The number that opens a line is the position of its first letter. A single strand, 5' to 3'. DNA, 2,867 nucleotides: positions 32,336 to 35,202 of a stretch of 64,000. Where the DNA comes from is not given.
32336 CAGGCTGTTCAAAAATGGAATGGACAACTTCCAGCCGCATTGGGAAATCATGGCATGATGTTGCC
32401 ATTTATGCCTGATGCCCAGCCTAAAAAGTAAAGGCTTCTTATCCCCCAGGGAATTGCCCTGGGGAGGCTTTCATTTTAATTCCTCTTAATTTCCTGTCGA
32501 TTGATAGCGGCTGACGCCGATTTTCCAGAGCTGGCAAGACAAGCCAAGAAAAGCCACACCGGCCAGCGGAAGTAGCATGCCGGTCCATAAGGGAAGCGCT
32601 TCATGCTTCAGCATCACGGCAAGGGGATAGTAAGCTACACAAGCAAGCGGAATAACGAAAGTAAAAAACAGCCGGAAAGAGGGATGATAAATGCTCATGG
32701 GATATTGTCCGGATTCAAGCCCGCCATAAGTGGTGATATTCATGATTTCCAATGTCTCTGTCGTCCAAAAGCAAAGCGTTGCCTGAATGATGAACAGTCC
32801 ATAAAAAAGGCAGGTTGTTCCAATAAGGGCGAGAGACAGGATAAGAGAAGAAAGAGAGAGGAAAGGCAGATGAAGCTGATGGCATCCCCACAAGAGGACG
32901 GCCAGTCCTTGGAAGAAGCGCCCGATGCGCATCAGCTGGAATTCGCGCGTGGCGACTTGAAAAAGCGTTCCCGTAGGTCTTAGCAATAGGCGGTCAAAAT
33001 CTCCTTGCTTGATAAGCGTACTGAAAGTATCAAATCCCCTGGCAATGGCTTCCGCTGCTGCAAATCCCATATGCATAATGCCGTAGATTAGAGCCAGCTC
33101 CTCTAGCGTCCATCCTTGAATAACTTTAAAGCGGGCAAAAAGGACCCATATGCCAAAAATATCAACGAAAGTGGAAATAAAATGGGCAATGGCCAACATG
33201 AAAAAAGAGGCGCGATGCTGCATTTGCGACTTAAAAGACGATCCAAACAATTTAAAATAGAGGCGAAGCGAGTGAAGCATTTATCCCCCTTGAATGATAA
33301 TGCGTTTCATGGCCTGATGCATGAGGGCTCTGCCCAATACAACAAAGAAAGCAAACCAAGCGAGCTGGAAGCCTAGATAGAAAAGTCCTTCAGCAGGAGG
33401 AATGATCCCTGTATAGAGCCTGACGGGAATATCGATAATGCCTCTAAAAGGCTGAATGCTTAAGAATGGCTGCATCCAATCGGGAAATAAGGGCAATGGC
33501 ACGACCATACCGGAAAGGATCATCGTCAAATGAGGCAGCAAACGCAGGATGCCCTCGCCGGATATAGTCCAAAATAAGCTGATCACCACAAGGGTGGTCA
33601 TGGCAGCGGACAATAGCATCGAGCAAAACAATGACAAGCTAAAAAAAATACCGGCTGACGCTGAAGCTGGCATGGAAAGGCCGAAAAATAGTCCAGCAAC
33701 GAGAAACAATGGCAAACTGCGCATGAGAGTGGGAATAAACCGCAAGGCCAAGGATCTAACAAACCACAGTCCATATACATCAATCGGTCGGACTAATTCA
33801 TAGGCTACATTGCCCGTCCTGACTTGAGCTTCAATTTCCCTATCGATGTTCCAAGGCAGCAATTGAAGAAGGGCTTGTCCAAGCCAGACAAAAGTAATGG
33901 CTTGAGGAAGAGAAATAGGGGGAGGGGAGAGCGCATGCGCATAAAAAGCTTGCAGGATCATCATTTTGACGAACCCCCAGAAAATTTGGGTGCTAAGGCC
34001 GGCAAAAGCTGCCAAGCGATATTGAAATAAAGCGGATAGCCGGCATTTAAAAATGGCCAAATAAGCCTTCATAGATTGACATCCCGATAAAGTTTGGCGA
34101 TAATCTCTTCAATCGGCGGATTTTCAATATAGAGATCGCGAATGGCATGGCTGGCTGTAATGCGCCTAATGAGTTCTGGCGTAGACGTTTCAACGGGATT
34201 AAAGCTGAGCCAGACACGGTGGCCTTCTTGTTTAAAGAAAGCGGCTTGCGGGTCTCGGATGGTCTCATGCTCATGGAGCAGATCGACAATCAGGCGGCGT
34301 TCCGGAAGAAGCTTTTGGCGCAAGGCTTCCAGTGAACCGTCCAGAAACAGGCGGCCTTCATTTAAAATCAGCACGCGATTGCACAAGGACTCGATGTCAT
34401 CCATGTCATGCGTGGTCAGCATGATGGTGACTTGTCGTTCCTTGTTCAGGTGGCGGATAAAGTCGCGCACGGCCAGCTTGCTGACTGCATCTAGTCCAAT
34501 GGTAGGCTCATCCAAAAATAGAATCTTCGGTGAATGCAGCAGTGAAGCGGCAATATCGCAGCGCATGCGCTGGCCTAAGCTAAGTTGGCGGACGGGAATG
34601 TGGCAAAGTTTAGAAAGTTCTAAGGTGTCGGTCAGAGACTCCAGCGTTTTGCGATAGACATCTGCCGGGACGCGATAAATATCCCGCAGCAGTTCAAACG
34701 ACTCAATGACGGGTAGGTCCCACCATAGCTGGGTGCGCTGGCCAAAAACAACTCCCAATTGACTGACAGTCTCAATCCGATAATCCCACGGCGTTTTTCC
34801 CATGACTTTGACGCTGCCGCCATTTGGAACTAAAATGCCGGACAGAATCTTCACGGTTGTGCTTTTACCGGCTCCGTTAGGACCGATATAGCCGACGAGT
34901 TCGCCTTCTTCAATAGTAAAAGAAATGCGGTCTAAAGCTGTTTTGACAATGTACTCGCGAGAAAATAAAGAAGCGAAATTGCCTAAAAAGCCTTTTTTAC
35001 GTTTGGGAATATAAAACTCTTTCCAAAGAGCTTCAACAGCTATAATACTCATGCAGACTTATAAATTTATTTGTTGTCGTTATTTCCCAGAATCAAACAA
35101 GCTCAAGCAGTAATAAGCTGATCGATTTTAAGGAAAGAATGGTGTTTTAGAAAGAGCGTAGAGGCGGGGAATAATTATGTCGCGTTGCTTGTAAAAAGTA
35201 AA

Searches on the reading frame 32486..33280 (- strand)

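Call 68: search_protein_families(library=pfam, proteins=[window:32486-33280:-], max_evalue=1e-8)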
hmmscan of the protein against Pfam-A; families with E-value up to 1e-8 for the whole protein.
window:32486-33280:- (264 aa): 1 family
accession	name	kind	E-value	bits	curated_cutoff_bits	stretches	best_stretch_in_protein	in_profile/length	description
PF06182.17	ABC2_membrane_6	-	3.6e-46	158.2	22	1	34-263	1-229/229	ABC-2 family transporter protein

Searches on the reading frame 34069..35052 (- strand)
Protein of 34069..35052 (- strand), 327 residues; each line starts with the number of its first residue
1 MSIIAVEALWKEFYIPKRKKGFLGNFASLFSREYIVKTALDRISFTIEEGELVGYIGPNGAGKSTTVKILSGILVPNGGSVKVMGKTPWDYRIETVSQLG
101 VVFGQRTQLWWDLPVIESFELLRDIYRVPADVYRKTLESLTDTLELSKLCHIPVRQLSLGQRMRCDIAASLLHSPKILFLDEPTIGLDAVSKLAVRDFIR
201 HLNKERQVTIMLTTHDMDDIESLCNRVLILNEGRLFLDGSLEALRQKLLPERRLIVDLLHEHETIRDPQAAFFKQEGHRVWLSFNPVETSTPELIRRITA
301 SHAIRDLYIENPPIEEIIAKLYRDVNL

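Call 4: search_protein_families(library=ncbifam, proteins=[window:34069-35052:-])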
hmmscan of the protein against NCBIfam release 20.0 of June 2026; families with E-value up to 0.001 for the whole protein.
window:34069-35052:- (327 aa): 185 families (the best 25 are shown)
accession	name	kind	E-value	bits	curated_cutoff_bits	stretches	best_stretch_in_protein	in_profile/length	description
TIGR01188.1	drrA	subfamily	1.4e-58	198.5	312.45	1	37-252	6-219/302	daunorubicin resistance ABC transporter, ATP-binding protein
TIGR03522.1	GldA_ABC_ATP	equivalog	6.6e-51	173.5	402.6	1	30-247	8-222/301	gliding motility-associated ABC transporter ATP-binding subunit GldA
TIGR03864.1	PQQ_ABC_ATP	hypoth_equivalog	4.3e-47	160.5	302.25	1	31-247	8-222/236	ABC transporter, ATP-binding subunit, PQQ-dependent alcohol dehydrogenase system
NF033858.1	ABC2_perm_RbbA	equivalog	2.4e-42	144.9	1050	1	37-247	279-487/909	ribosome-associated ATPase/putative transporter RbbA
TIGR04521.1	ECF_ATPase_2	equivalog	7.4e-37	126.9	330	1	36-244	17-232/279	energy-coupling factor transporter ATPase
TIGR04406.1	LPS_export_lptB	equivalog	1e-36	126.5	240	1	31-244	8-222/239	LPS export ABC transporter ATP-binding protein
NF010060.0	PRK13537.1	equivalog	2.6e-36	125.1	521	1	32-248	23-237/314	nodulation factor ABC transporter ATP-binding protein NodI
TIGR04520.1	ECF_ATPase_1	equivalog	9.2e-35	120.4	315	1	37-244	15-223/269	energy-coupling factor transporter ATPase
NF010069.0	PRK13549.1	equivalog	1.7e-34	119.1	699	2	34-234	15-220/513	xylose ABC transporter ATP-binding protein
NF040933.2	ABC_arch_GlcV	equivalog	7.8e-34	117.1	450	1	27-239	9-224/357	glucose ABC transporter ATP-binding protein GlcV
NF010059.0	PRK13536.1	equivalog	1.3e-33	116.2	549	1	31-244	50-261/342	nodulation factor ABC transporter ATP-binding protein NodI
TIGR00968.1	3a0106s01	subfamily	4.9e-33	114.6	342.75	1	32-247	8-221/237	sulfate ABC transporter ATP-binding protein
NF010157.0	PRK13636.1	equivalog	7.5e-33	113.9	463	1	38-242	20-227/285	cobalt transporter ATP-binding subunit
TIGR01288.1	nodI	equivalog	8e-33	113.7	424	1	31-245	11-223/303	nodulation factor ABC transporter ATP-binding protein NodI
TIGR03740.1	galliderm_ABC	subfamily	1.9e-32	112.7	309.75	1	31-241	7-208/223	lantibiotic protection ABC transporter ATP-binding subunit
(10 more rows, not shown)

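Call 5: search_protein_families(library=pfam, proteins=[window:34069-35052:-])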
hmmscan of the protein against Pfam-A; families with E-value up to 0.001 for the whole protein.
window:34069-35052:- (327 aa): 2 families
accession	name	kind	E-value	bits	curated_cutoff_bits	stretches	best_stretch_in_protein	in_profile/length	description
PF00005.33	ABC_tran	-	3.9e-25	89.5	25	1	40-184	1-136/137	ABC transporter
PF13304.12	AAA_21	-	1.3e-10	42.2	27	1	152-216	233-299/304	AAA domain, putative AbiEii toxin, Type IV TA system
